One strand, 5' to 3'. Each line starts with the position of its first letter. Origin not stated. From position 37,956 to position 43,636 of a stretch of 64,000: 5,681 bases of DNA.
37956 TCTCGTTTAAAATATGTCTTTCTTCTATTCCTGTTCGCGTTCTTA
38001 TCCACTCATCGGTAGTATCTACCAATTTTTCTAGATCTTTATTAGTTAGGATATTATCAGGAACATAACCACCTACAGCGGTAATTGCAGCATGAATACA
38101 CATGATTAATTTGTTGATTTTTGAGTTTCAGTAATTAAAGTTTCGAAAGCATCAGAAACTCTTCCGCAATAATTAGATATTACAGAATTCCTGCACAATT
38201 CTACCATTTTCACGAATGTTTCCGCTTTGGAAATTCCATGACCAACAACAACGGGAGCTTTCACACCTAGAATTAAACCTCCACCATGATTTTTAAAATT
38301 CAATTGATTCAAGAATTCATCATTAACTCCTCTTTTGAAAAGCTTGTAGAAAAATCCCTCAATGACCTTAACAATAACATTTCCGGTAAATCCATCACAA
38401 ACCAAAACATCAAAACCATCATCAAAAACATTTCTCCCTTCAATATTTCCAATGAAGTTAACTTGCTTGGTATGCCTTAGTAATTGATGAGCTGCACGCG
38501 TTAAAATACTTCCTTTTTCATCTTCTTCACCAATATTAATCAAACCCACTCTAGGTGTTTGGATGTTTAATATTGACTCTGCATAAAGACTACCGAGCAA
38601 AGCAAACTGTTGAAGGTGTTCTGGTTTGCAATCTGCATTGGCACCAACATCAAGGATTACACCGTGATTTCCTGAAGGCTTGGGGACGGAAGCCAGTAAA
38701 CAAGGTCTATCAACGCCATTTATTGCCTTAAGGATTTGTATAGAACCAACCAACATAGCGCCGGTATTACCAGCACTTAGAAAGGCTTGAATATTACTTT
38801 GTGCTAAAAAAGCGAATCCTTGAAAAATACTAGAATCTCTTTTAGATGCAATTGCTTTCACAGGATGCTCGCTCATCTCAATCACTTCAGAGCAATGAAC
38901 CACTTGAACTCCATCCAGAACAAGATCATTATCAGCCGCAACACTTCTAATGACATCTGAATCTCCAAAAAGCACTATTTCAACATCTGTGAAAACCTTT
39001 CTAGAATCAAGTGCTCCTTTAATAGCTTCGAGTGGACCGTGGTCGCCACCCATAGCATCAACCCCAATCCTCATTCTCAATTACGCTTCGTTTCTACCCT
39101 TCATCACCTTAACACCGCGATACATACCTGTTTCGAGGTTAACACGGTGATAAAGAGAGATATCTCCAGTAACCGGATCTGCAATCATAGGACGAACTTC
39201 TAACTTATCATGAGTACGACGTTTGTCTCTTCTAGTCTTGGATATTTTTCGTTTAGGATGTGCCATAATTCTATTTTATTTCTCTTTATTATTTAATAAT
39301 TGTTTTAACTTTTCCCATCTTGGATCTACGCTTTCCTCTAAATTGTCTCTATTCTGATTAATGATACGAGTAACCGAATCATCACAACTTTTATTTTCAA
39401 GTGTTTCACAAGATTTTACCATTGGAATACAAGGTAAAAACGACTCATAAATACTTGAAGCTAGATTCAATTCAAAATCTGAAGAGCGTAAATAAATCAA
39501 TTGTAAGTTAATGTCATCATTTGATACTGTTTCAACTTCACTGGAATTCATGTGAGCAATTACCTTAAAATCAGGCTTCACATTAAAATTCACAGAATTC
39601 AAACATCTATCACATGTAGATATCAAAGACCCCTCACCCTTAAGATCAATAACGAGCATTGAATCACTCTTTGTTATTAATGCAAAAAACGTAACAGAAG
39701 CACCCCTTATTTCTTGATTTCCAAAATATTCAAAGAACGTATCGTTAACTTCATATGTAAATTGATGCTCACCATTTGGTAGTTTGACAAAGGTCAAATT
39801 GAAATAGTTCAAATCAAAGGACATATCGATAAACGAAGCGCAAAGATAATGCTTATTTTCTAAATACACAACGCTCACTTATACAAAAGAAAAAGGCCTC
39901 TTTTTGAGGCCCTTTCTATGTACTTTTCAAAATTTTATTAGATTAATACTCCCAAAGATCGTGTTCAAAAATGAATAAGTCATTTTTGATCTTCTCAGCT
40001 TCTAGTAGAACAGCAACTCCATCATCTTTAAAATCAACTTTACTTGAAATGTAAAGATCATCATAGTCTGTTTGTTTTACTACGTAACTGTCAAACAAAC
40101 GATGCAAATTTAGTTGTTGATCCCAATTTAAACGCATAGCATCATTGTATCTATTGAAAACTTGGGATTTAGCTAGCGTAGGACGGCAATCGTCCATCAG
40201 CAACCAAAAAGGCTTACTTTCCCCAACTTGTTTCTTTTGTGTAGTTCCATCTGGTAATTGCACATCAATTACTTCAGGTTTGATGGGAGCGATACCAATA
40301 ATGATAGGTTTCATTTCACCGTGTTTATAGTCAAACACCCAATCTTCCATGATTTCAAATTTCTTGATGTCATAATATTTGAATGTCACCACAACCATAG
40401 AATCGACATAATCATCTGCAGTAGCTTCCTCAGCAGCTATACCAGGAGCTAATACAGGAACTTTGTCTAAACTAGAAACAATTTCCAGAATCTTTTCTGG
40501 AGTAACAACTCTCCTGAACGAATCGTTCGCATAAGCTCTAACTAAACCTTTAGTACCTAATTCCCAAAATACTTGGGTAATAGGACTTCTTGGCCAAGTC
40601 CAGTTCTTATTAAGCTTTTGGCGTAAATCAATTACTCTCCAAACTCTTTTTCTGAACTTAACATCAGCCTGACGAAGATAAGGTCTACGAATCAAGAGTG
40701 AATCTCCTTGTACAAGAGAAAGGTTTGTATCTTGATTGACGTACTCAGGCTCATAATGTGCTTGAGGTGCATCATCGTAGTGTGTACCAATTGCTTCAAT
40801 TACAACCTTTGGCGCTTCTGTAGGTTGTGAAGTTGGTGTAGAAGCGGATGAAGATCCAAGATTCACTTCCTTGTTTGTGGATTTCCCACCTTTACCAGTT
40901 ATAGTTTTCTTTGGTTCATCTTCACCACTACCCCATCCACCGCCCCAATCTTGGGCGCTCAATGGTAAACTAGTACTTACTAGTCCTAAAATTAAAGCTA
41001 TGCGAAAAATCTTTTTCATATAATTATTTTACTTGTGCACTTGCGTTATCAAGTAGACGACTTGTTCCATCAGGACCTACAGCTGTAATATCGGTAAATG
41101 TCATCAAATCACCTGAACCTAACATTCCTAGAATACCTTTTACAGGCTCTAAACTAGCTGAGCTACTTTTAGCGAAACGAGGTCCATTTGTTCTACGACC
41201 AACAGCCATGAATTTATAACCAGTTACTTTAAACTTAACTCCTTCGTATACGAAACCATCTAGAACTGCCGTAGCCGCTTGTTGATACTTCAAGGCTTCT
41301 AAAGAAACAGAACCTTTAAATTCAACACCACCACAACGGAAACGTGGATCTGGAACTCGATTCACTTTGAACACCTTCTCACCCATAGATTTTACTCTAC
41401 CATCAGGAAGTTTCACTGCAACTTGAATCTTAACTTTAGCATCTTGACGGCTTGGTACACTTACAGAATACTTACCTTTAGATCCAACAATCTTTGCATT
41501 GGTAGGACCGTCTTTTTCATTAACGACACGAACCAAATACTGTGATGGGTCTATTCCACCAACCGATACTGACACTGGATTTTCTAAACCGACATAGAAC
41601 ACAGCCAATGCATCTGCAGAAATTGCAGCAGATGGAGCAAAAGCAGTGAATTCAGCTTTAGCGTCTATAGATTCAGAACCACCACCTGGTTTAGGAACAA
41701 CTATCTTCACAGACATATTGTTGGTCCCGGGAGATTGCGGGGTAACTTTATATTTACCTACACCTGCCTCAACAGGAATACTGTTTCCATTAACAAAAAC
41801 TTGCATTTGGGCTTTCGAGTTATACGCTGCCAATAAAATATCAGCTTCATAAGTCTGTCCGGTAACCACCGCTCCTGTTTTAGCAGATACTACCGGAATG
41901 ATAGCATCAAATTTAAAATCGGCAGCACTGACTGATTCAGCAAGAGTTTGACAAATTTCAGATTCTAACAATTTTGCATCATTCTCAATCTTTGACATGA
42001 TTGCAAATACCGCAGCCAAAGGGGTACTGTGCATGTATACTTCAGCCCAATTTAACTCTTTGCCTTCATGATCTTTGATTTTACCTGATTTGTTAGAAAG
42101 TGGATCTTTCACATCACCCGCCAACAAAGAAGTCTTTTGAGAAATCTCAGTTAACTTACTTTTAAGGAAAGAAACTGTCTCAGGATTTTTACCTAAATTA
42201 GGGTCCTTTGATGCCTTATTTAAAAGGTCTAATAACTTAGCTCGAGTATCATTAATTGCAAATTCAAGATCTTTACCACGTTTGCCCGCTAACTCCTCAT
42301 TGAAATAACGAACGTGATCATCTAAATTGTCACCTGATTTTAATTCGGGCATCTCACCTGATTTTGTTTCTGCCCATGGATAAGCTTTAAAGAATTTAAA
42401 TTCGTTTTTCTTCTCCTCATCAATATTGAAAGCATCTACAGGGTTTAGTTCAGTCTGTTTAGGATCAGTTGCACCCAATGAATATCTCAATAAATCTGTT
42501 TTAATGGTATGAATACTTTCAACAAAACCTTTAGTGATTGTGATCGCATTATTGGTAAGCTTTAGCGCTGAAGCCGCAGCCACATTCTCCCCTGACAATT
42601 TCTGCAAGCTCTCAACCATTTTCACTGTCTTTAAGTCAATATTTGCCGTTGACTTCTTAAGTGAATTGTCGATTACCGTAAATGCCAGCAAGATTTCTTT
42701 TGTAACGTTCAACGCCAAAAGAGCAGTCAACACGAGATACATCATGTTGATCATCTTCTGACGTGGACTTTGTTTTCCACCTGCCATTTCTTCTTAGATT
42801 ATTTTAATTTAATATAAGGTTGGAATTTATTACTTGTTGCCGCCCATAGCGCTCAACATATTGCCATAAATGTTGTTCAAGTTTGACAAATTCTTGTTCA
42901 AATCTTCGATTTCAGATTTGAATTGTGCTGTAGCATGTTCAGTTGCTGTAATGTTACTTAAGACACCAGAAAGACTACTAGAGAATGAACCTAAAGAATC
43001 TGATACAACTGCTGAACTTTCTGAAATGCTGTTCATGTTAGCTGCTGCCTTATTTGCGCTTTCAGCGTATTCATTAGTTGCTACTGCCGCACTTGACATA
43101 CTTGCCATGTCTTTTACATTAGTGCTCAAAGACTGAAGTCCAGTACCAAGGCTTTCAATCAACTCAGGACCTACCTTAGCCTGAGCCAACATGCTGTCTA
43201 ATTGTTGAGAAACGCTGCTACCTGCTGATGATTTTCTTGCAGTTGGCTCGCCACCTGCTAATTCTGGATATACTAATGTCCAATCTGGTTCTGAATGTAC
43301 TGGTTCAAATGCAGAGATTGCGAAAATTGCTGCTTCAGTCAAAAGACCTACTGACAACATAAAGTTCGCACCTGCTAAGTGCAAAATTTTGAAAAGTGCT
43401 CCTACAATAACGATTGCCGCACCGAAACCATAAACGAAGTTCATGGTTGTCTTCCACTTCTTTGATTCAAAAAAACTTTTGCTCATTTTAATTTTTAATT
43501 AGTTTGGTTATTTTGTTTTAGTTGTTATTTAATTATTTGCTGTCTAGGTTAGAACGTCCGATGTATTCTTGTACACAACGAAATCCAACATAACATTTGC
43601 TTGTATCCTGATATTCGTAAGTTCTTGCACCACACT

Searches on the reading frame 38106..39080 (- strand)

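Call 55: search_protein_families(library=ncbifam, proteins=[window:38106-39080:-], max_evalue=0.00001)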
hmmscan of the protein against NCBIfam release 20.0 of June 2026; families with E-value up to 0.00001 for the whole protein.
window:38106-39080:- (324 aa): 4 families
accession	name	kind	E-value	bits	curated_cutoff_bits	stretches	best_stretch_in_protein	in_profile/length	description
TIGR00182.1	plsX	equivalog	1e-90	304.3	243.4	1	3-317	1-332/337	phosphate acyltransferase PlsX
NF010419.0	PRK13845.1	equivalog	1.3e-63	215.5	729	1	2-242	97-344/440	putative glycerol-3-phosphate acyltransferase PlsX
NF010420.0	PRK13846.1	equivalog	1.3e-55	188.9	536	1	1-312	1-315/316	phosphate acyltransferase PlsX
NF040747.1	reduct_C_alpha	equivalog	3.9e-07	29.4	350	0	154-243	136-228/380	glycine/sarcosine/betaine reductase complex component C subunit alpha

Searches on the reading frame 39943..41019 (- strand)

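Call 55: search_protein_families(library=ncbifam, proteins=[window:39943-41019:-], max_evalue=0.00001)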
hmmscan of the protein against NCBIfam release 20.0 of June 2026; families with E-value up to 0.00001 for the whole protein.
window:39943-41019:- (358 aa): 1 family
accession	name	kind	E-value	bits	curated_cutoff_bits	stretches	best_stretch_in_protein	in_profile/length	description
TIGR03523.1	GldN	equivalog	8.4e-39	133.5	85.9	1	106-358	42-280/280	type IX secretion system ring subunit PorN/GldN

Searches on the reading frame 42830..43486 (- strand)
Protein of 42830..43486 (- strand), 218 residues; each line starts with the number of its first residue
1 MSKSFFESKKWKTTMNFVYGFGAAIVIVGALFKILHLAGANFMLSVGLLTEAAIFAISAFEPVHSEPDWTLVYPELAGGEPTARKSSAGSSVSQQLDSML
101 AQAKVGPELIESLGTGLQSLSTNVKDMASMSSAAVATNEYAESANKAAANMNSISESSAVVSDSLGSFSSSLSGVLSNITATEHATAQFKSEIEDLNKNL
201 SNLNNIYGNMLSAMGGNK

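Call 55: search_protein_families(library=ncbifam, proteins=[window:42830-43486:-], max_evalue=0.00001)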
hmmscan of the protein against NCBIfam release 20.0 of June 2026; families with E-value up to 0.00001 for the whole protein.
window:42830-43486:- (218 aa): 1 family
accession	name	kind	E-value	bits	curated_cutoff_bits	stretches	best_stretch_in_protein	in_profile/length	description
TIGR03513.1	GldL_gliding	equivalog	2.5e-52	178.2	68.3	2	13-160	2-151/247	type IX secretion system motor protein PorL/GldL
